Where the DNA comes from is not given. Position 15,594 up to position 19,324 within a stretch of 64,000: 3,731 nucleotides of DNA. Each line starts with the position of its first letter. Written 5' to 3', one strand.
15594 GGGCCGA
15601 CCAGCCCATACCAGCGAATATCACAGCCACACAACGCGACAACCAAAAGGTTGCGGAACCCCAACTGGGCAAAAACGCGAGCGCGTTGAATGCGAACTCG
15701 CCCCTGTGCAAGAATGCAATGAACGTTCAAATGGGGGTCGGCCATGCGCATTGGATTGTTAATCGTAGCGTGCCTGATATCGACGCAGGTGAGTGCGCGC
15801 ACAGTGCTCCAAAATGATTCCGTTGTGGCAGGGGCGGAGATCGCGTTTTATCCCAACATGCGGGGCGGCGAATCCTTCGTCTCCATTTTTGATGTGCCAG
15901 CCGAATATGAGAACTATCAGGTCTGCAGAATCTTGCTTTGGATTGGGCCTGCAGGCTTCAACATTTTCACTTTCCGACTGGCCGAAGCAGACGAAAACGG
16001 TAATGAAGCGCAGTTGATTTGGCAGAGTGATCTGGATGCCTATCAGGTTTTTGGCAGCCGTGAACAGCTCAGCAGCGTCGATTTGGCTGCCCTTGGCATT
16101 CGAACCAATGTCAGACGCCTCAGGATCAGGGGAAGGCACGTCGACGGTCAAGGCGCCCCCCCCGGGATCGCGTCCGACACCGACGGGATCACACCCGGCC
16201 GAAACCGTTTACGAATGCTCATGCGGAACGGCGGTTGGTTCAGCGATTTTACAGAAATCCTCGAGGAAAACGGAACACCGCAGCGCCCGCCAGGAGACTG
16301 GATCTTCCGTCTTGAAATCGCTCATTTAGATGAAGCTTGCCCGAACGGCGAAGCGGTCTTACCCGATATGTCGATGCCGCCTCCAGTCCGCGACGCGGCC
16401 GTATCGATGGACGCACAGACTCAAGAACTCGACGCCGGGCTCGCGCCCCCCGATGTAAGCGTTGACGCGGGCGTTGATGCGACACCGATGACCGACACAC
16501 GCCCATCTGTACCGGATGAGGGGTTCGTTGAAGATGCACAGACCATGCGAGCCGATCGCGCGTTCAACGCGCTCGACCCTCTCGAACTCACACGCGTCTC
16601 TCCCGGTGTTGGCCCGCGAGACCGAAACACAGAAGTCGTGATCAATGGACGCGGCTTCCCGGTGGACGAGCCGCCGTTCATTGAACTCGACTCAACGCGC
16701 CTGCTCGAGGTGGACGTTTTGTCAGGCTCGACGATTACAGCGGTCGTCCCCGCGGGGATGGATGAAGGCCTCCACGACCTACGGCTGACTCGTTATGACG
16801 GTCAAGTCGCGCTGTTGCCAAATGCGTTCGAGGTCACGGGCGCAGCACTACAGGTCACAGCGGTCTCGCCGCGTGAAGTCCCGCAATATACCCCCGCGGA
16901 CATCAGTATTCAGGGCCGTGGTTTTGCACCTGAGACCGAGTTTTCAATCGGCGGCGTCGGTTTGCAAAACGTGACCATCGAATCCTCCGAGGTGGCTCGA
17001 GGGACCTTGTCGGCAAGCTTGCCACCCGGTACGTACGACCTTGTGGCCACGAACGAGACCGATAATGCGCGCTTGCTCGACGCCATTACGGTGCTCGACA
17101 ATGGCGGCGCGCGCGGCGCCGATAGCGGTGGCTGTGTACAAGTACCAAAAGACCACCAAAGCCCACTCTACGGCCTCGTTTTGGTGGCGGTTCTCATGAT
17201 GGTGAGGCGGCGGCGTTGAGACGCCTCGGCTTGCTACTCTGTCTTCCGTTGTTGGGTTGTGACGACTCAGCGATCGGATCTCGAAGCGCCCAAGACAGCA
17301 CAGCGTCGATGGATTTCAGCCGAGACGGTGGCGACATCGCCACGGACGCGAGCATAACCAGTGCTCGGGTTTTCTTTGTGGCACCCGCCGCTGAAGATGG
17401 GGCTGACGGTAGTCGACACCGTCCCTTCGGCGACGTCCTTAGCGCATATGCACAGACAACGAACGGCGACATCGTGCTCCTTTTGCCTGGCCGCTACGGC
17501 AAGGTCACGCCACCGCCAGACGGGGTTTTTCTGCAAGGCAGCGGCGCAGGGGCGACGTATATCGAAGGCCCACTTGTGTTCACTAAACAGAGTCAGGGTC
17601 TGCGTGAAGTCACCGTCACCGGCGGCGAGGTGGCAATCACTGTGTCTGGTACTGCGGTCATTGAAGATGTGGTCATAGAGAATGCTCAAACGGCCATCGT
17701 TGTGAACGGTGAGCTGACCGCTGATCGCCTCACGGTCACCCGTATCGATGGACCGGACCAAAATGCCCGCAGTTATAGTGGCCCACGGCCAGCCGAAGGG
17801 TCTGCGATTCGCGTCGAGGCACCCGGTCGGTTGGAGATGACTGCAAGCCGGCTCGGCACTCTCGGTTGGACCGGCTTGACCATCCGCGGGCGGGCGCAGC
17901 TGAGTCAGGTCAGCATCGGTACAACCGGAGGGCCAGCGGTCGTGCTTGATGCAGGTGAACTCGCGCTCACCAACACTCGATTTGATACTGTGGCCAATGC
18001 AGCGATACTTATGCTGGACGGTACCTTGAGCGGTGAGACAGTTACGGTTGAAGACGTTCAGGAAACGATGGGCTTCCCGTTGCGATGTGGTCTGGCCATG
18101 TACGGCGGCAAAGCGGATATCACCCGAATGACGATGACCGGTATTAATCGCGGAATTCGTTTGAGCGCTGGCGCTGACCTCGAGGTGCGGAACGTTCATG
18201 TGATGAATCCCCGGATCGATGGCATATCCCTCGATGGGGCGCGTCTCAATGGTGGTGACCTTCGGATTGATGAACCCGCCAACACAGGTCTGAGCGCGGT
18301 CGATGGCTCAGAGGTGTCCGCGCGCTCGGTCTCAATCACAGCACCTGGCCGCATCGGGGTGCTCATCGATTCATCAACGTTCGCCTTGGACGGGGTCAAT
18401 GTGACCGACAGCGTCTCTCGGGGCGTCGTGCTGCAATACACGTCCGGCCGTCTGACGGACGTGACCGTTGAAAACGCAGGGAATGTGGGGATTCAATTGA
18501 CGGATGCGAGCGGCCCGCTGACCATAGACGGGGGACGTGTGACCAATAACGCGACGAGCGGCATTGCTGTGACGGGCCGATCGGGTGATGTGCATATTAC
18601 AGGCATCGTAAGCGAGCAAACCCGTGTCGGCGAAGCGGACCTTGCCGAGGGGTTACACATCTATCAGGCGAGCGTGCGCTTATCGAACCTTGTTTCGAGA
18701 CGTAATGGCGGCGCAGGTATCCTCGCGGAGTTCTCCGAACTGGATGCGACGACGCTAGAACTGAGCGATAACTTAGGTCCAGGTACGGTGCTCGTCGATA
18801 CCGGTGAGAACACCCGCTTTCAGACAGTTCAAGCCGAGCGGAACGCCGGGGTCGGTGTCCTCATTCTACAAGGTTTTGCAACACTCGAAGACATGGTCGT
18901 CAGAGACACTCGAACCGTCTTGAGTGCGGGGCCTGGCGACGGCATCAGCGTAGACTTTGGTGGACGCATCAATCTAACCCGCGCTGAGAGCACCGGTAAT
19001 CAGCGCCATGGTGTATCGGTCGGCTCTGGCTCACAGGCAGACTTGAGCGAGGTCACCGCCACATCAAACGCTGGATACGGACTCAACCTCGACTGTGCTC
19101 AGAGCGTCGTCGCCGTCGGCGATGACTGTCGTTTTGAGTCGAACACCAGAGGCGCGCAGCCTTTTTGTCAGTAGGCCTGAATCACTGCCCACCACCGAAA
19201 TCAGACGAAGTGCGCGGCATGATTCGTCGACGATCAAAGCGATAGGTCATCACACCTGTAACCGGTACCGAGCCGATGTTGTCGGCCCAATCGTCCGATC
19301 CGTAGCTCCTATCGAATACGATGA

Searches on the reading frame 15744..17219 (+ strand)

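Call 74: search_protein_families(library=pfam, proteins=[window:15744-17219:+], max_evalue=0.0001)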
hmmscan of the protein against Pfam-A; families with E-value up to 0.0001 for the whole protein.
window:15744-17219:+ (491 aa): 1 family
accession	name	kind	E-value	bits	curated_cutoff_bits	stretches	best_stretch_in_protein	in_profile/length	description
PF01833.30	TIG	-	8.9e-10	38.9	20.9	0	370-437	2-70/84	IPT/TIG domain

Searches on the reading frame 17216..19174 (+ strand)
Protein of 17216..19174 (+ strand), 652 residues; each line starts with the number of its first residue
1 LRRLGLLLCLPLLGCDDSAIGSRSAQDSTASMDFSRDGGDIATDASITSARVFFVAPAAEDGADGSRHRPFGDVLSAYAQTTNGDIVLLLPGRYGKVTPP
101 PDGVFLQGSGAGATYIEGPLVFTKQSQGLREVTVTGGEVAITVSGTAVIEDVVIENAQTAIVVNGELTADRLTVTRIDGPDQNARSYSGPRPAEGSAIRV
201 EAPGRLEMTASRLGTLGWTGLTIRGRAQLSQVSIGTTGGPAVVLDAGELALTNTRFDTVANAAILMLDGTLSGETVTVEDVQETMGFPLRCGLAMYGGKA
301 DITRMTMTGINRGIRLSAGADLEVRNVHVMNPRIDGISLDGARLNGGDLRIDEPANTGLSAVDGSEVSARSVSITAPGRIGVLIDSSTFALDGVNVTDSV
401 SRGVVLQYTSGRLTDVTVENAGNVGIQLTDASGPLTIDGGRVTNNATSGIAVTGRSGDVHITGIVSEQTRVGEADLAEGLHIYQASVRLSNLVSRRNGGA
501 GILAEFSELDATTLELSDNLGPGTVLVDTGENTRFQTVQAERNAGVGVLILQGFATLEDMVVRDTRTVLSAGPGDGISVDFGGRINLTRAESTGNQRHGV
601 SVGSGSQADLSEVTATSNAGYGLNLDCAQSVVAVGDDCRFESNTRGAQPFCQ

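Call 74: search_protein_families(library=pfam, proteins=[window:17216-19174:+], max_evalue=0.0001)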
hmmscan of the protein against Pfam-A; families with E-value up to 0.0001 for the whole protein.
window:17216-19174:+ (652 aa): 2 families
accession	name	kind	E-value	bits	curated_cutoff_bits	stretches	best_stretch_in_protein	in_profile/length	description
PF13229.12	Beta_helix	-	3.5e-20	72.7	25.9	2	313-463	2-155/158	Right handed beta helix region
PF05048.19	NosD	-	2.3e-09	37.5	23.6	0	325-458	30-161/212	Periplasmic copper-binding protein (NosD)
